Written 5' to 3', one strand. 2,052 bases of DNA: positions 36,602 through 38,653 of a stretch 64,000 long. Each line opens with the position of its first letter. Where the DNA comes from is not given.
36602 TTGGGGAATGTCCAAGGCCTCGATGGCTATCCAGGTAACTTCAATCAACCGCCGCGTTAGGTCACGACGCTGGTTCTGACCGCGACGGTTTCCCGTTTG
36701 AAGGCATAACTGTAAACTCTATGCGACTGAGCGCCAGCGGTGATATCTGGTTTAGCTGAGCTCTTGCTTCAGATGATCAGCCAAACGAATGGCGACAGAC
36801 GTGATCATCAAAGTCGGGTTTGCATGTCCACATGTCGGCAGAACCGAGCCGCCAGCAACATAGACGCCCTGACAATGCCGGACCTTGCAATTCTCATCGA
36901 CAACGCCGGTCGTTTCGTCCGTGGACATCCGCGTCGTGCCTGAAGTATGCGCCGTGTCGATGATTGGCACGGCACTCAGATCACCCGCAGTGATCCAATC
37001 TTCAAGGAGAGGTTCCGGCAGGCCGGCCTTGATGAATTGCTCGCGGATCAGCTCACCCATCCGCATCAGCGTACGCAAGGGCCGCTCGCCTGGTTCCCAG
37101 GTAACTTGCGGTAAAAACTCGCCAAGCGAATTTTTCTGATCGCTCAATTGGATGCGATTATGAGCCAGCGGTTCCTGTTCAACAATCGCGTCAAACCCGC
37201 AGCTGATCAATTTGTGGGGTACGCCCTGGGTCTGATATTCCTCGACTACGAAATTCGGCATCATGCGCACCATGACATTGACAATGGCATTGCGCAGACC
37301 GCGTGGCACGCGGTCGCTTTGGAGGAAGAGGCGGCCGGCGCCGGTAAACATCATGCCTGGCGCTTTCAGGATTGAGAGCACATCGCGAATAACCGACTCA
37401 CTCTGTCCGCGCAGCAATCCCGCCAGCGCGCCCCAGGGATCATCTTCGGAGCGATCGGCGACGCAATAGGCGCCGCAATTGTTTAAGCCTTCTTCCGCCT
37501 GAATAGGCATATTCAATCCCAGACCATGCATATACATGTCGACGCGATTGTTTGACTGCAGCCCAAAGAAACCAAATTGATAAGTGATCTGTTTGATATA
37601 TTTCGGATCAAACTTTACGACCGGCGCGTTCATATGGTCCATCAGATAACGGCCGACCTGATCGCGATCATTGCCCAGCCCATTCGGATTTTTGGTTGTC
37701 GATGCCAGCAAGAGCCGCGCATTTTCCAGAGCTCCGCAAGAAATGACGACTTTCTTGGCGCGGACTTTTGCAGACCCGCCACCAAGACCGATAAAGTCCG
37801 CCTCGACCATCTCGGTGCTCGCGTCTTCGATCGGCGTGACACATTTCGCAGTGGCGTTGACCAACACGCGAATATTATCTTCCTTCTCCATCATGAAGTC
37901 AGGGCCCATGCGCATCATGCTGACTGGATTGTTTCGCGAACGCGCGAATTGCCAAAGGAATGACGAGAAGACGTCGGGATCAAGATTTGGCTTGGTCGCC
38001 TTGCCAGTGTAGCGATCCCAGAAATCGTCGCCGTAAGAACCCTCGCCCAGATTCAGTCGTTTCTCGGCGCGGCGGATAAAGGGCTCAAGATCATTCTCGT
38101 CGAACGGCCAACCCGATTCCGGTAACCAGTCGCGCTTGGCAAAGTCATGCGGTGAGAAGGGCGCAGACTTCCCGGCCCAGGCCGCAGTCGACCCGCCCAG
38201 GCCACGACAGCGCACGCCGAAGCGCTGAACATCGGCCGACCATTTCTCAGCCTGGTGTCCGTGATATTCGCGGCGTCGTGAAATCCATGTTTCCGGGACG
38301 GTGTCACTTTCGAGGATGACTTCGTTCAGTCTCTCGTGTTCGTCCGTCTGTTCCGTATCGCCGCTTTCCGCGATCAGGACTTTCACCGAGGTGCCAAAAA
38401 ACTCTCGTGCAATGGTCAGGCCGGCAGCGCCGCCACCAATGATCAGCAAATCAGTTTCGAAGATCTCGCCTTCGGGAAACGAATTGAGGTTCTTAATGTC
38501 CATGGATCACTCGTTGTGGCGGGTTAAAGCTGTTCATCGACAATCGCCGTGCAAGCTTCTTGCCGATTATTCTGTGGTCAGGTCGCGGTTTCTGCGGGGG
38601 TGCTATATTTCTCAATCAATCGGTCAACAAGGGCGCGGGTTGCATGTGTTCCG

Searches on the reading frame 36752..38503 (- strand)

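Call 6: search_protein_families(library=pfam, proteins=[window:36752-38503:-], max_evalue=0.01)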
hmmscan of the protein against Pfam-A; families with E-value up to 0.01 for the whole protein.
window:36752-38503:- (583 aa): 5 families
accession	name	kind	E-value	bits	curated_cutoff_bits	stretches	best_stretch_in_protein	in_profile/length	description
PF05199.19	GMC_oxred_C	-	3.6e-20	73.4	24.6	1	445-571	1-139/139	GMC oxidoreductase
PF00732.25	GMC_oxred_N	-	2.8e-08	34.3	23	1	237-291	167-217/218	GMC oxidoreductase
PF07992.20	Pyr_redox_2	-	0.00011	22.2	26.1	0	18-65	2-42/291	Pyridine nucleotide-disulphide oxidoreductase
PF01266.30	DAO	-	0.0057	16.6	27.9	0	18-48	1-31/353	FAD dependent oxidoreductase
PF05834.18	Lycopene_cycl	-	0.0093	15.5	23.4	0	18-50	1-35/380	Lycopene cyclase protein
